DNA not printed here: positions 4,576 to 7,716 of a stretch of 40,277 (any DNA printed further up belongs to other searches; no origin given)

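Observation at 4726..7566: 946-aa cysteine-stabilised FN3-array protein in the PilY1-like slot of the minor-pilin block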

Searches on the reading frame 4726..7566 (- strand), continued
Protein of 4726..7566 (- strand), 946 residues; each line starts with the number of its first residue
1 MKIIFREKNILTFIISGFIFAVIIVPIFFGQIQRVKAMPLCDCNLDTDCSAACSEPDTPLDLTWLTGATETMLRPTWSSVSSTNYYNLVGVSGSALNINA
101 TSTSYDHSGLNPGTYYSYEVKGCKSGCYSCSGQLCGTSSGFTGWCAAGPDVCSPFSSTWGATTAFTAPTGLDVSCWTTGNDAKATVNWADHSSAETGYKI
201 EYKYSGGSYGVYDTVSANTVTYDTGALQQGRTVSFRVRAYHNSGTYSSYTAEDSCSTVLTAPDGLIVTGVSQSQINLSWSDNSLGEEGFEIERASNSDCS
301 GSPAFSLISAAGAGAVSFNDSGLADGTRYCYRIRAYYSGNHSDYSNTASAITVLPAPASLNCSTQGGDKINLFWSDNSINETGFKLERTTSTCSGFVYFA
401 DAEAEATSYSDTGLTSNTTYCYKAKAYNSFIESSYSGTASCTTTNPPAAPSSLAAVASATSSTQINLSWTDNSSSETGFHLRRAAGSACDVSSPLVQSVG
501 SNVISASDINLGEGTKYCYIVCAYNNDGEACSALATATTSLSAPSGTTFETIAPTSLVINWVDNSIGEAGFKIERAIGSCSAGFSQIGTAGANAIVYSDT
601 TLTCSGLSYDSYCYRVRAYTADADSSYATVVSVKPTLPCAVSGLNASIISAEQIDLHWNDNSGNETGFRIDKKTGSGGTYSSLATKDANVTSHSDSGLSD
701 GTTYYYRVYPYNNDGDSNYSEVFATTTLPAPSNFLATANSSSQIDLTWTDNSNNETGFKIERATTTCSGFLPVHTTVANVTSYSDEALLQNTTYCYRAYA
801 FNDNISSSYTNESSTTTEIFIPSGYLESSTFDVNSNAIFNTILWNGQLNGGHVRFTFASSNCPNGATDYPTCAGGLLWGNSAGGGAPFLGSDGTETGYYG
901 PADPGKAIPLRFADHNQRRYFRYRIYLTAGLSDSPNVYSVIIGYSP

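Call 7: find_encoding_contigs(protein=P0004, flank=8000, max_places=2)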
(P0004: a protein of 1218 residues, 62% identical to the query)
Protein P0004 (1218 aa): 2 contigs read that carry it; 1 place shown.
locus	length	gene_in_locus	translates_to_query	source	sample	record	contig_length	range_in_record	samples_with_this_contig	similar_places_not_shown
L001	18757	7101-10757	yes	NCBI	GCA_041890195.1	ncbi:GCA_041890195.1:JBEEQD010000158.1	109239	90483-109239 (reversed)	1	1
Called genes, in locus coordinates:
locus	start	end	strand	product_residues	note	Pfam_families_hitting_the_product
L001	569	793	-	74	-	-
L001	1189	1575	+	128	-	PF00072:Response_reg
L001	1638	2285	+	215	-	PF07963:N_methyl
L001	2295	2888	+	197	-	-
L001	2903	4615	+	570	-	PF05157:MshEN, PF00437:T2SSE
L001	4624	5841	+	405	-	PF00482:T2SSF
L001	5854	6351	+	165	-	-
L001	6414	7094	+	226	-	-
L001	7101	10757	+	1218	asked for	PF16656:Pur_ac_phosph_N (faint), PF25059:FN3_DSCAM-DSCAML_C (faint), PF00041:fn3 (weak), PF25833:Fn3_SaeA_3rd (faint), PF00041:fn3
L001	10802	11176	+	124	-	-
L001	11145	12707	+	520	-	-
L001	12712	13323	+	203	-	PF00334:NDK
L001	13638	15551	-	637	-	PF13231:PMT_2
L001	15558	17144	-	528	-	PF13231:PMT_2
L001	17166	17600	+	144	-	-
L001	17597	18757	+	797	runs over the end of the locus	PF26449:DUF8128, PF12696:TraG-D_C (faint), PF01935:DUF87, PF02534:T4SS-DNA_transf, PF10412:TrwB_AAD_bind (faint)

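Call 8: find_encoding_contigs(protein=P0049, flank=8000, max_places=2)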
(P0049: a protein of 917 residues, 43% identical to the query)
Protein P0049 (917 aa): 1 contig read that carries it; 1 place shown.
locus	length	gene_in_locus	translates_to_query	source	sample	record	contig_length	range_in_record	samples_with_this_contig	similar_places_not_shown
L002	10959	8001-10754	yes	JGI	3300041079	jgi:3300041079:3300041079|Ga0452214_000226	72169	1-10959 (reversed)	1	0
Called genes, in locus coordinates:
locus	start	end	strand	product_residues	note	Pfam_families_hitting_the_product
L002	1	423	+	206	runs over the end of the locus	PF03848:TehB, PF05724:TPMT, PF13489:Methyltransf_23, PF02353:CMAS, PF05175:MTS, PF13847:Methyltransf_31, PF13649:Methyltransf_25, PF08241:Methyltransf_11, +6 more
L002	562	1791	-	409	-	-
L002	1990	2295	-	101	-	PF00085:Thioredoxin, PF14595:Thioredoxin_9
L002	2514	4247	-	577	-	PF01807:Zn_ribbon_DnaG, PF08275:DNAG_N, PF01751:Toprim, PF13662:Toprim_4, PF13155:Toprim_2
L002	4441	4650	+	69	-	-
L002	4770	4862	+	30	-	-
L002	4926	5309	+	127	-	PF06397:Desulfoferrod_N, PF01880:Desulfoferrodox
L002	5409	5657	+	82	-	PF02575:YbaB_DNA_bd (weak)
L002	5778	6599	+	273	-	PF01170:UPF0020 (faint), PF02384:N6_Mtase (faint), PF01555:N6_N4_Mtase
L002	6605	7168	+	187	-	PF01966:HD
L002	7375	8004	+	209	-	-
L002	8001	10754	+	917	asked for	PF16656:Pur_ac_phosph_N (faint), PF00041:fn3 (weak)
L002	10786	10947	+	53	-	-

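Call 9: find_encoding_contigs(protein=P0014, flank=8000, max_places=2)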
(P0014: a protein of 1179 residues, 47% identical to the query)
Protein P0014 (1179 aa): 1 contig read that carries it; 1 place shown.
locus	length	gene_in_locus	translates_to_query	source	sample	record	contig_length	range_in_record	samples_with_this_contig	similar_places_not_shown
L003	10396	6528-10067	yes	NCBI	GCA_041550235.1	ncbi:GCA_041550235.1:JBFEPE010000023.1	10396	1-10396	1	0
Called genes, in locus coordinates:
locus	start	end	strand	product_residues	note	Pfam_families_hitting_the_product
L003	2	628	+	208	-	?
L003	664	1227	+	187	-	PF01928:CYTH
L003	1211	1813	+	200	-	PF01227:GTP_cyclohydroI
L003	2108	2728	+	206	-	-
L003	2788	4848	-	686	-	PF03483:B3_4, PF03484:B5, PF17759:tRNA_synthFbeta, PF03147:FDX-ACB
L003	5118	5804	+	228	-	PF22935:RM44_endonuclase, PF14622:Ribonucleas_3_3, PF00636:Ribonuclease_3, PF00035:dsrm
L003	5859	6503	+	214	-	-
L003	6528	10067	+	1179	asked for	PF25833:Fn3_SaeA_3rd (faint), PF15983:DUF4767 (faint), PF25788:Ig_Rha78A_N (faint), PF00041:fn3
